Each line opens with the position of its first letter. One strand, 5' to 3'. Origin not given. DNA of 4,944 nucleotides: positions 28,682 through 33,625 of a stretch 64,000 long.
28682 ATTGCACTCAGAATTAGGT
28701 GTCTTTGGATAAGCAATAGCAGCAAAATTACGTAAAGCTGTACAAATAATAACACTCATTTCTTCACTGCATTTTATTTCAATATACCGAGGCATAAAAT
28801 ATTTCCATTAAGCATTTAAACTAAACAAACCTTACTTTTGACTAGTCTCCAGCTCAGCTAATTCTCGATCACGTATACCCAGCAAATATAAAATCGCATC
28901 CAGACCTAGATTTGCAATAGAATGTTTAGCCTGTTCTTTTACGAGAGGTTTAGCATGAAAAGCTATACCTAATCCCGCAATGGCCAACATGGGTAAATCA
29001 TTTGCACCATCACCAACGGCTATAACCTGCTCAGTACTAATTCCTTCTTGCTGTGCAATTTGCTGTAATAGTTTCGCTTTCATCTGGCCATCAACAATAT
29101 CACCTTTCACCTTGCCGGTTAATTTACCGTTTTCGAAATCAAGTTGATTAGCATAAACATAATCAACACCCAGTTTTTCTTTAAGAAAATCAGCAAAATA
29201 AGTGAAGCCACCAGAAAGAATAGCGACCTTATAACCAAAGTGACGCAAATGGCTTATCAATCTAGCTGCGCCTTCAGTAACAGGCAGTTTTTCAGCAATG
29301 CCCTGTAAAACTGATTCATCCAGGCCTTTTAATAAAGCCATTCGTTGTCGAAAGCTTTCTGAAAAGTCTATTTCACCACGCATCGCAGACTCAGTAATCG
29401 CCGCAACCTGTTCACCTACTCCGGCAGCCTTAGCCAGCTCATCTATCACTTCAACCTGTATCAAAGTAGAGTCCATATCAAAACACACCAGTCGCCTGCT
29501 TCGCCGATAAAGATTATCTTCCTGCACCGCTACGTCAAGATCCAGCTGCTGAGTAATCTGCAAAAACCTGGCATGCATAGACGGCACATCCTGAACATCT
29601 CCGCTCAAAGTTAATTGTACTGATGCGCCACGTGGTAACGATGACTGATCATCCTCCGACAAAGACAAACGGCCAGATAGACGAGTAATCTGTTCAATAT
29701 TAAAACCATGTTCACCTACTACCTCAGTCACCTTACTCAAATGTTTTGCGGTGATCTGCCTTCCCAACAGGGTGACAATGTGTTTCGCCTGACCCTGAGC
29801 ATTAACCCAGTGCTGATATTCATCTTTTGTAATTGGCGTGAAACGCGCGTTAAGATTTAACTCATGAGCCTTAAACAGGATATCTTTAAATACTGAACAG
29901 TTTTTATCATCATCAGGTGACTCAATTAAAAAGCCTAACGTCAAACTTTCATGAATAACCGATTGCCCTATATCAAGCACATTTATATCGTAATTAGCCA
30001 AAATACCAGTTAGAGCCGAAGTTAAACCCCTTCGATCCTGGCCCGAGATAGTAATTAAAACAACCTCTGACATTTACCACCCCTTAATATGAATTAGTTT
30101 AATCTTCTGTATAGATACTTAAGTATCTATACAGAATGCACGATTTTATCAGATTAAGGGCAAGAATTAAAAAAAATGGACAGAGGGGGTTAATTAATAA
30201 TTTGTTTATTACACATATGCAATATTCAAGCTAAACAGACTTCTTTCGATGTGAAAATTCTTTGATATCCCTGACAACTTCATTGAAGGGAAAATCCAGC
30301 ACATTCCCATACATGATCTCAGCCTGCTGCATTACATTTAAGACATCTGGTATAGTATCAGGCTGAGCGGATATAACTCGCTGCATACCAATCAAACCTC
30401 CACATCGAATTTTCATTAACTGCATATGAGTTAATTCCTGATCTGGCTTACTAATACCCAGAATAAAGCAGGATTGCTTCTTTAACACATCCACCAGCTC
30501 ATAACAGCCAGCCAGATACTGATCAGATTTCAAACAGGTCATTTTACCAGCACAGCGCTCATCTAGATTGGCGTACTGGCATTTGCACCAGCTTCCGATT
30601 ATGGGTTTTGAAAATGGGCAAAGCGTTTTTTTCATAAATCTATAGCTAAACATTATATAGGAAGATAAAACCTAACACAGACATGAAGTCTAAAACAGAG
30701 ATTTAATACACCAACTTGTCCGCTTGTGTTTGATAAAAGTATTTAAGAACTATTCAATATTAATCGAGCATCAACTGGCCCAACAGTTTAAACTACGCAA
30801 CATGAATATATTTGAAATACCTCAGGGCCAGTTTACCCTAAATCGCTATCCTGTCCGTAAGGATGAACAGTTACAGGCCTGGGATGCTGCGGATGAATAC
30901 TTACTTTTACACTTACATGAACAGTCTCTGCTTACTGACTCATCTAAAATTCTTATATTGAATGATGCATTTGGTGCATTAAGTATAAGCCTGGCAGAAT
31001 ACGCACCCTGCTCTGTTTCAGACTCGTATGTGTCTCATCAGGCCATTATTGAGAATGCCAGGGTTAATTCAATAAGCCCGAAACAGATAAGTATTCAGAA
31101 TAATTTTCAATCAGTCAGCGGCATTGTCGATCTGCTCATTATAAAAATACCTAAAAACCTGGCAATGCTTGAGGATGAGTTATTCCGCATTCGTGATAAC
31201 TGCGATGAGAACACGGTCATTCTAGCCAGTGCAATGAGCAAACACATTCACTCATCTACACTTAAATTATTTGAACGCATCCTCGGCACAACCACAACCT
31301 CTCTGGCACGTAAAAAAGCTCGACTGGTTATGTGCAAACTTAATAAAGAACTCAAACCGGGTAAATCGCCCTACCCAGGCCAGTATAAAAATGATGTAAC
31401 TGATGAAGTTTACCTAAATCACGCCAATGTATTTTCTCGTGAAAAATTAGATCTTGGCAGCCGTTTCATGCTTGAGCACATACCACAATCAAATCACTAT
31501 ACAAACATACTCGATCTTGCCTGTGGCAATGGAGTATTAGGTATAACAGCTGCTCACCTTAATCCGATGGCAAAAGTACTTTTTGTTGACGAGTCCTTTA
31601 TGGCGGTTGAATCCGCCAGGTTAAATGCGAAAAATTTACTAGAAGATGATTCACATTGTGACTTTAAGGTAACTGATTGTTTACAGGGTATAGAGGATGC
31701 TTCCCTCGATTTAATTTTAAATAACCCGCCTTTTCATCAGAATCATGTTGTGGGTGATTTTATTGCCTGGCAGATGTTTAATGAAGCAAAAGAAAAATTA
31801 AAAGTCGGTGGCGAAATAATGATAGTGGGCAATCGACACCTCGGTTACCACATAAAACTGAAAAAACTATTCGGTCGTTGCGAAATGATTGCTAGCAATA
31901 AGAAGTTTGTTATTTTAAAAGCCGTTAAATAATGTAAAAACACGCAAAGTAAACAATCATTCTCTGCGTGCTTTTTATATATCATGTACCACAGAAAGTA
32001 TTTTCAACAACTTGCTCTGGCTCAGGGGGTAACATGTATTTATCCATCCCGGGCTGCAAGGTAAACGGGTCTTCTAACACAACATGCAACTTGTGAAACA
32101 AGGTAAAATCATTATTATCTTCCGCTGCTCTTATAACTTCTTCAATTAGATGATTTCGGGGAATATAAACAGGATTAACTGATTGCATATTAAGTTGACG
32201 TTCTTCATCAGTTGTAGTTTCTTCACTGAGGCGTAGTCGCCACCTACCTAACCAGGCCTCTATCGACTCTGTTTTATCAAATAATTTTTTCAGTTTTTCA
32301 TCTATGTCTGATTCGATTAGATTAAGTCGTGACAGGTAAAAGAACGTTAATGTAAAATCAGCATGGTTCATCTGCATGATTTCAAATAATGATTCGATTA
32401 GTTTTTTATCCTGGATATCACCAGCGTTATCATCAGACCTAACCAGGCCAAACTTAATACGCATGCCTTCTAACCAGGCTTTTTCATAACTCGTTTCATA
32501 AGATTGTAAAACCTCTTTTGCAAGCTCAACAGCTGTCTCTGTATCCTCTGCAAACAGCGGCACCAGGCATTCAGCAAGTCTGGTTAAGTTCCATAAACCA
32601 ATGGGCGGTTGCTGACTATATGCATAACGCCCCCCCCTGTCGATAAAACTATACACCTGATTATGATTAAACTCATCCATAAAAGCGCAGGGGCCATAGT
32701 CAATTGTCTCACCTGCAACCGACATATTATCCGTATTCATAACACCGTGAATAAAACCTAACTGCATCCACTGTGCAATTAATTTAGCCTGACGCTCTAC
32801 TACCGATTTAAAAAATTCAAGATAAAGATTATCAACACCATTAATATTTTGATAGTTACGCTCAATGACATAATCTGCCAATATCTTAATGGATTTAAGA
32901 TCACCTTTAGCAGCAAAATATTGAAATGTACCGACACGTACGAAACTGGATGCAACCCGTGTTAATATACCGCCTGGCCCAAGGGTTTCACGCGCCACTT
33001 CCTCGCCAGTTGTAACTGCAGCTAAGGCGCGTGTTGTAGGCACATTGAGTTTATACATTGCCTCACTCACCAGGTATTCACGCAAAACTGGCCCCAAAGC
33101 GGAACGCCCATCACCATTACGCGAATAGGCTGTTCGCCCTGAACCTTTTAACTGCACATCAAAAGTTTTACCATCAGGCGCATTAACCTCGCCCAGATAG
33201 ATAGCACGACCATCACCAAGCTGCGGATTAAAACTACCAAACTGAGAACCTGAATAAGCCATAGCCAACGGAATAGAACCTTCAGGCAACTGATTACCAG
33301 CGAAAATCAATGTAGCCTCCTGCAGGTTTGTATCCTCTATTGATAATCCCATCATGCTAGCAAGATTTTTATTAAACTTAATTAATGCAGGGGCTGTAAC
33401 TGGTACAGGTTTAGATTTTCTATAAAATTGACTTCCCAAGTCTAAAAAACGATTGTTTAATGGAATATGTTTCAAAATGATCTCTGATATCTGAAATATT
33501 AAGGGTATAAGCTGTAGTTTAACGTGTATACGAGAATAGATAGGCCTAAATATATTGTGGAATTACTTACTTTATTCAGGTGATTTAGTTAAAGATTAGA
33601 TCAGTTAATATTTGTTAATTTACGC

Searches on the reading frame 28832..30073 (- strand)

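Call 64: search_protein_families(library=pfam, proteins=[window:28832-30073:-], max_evalue=0.00001)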
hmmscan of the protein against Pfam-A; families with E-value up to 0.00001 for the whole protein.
window:28832-30073:- (413 aa): 7 families
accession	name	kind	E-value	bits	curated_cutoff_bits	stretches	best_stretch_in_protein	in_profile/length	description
PF00702.32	Hydrolase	-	2.9e-25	90.2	26.4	1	194-367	2-191/191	haloacid dehalogenase-like hydrolase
PF12710.13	HAD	-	3.4e-25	90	27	1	197-363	2-188/189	haloacid dehalogenase-like hydrolase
PF13740.12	ACT_6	-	1.3e-24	86.3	23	1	4-78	2-75/76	ACT domain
PF08282.18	Hydrolase_3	-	1.3e-13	51.7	20.9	1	331-396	187-253/255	haloacid dehalogenase-like hydrolase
PF01842.31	ACT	-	2.6e-10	40.3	27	1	6-55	2-53/66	ACT domain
PF06888.18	Put_Phosphatase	-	2.4e-07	30.9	27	1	195-360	2-182/234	Putative Phosphatase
PF21086.3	ACT_PSP_2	-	1.1e-06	29.1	24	0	97-133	2-38/77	ACT domain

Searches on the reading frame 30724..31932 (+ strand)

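Call 64: search_protein_families(library=pfam, proteins=[window:30724-31932:+], max_evalue=0.00001)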
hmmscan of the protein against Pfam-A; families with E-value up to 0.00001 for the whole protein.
window:30724-31932:+ (402 aa): 5 families
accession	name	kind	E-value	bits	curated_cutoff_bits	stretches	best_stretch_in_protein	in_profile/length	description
PF05175.20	MTS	-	2.2e-53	180.8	23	1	231-399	5-170/170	Methyltransferase small domain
PF13847.12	Methyltransf_31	-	3.2e-11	43.6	27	1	260-369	5-111/145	Methyltransferase domain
PF13649.12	Methyltransf_25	-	4.2e-07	31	27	1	262-363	1-97/97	Methyltransferase domain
PF06325.19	PrmA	-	6.8e-07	29.5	22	1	250-334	155-233/296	Ribosomal protein L11 methyltransferase (PrmA)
PF03602.21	Cons_hypoth95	-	5.5e-06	26.6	24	1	258-343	41-129/182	Conserved hypothetical protein 95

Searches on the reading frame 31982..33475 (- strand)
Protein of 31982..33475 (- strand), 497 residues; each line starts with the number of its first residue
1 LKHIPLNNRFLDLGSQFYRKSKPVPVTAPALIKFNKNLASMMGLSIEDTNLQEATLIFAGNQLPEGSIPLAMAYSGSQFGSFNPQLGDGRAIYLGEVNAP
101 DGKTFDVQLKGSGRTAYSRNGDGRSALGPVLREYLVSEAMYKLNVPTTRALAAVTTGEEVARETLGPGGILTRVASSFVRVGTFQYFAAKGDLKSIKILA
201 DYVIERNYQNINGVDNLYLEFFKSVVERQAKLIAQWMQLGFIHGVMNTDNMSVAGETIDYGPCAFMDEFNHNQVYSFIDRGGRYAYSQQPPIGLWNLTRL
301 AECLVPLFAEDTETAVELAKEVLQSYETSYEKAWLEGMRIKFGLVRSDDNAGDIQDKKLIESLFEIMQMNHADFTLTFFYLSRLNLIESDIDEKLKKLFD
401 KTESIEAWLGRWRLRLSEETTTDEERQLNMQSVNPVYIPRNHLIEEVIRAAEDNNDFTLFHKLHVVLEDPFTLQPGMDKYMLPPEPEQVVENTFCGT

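Call 64: search_protein_families(library=pfam, proteins=[window:31982-33475:-], max_evalue=0.00001)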
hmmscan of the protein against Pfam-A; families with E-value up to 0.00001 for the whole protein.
window:31982-33475:- (497 aa): 1 family
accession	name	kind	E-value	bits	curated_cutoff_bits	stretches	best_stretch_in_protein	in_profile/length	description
PF02696.19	SelO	-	8.4e-121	404.4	22.8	1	7-465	8-463/466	Protein adenylyltransferase SelO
